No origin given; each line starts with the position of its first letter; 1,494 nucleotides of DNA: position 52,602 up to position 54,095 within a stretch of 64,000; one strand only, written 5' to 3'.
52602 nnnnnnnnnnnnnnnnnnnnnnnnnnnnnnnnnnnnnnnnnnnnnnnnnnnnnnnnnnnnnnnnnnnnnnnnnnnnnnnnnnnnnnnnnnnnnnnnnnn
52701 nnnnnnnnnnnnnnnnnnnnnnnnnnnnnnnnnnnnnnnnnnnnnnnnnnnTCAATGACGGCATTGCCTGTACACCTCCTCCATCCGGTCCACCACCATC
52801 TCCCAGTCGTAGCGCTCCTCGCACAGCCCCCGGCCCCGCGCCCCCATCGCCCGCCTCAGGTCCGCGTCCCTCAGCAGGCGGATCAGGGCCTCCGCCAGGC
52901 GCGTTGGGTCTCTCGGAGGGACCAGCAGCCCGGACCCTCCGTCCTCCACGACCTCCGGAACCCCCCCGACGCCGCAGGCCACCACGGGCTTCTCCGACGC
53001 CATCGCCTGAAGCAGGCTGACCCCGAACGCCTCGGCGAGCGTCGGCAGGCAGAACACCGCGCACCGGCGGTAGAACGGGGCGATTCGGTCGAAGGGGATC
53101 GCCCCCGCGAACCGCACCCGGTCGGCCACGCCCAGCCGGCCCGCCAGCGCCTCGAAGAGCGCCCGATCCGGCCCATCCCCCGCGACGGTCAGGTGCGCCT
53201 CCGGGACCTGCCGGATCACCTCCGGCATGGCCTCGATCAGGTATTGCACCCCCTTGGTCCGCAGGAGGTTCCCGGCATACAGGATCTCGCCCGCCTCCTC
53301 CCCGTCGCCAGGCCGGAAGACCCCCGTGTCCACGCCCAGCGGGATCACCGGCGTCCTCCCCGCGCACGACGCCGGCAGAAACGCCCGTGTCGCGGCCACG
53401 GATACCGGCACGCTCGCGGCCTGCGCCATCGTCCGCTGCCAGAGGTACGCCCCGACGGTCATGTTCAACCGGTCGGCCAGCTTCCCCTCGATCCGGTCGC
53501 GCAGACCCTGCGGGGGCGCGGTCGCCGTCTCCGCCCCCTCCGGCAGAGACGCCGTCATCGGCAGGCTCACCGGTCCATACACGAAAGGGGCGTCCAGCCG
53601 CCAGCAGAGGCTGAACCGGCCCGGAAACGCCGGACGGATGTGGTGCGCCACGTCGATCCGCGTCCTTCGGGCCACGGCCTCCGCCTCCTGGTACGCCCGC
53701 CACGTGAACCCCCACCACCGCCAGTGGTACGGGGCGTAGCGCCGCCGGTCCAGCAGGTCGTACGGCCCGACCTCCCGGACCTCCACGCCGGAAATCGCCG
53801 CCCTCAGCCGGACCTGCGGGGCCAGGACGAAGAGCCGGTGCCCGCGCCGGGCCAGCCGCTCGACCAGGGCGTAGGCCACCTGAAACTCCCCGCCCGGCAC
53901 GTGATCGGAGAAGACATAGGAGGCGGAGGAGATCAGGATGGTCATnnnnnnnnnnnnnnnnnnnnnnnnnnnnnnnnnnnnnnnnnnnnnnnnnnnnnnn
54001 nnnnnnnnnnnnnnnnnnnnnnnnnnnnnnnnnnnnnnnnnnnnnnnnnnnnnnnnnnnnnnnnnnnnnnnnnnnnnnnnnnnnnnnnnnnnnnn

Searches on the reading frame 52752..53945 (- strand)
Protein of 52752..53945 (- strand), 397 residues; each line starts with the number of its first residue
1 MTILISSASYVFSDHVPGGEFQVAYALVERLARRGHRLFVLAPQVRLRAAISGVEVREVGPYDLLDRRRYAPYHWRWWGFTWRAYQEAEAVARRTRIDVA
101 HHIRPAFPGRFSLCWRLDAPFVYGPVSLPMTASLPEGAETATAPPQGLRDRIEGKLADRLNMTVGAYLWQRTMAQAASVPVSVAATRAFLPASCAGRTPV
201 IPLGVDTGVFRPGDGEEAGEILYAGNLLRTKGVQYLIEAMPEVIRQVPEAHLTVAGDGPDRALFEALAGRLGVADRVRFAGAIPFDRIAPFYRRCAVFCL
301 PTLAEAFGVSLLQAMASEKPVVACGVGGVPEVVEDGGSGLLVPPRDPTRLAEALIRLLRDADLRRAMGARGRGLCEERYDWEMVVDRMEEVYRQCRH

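Call 97: search_protein_families(library=pfam, proteins=[window:52752-53945:-], max_evalue=0.00001)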
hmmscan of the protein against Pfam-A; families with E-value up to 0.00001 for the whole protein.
window:52752-53945:- (397 aa): 5 families
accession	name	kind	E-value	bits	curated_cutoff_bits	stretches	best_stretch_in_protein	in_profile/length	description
PF13692.12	Glyco_trans_1_4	-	2.6e-40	138.4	27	1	220-360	3-142/142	Glycosyl transferases group 1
PF00534.26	Glycos_transf_1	-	2.7e-40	138.1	26.4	1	216-372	13-170/172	Glycosyl transferases group 1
PF13524.12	Glyco_trans_1_2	-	4.6e-08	33.6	25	1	242-389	7-143/144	Glycosyl transferase-like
PF20706.3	GT4-conflict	-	9.6e-07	28.5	26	1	215-387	194-384/385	Family 4 Glycosyltransferase in conflict systems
PF13439.12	Glyco_transf_4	-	1.9e-06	28.4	28.5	1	18-125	2-103/170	Glycosyltransferase Family 4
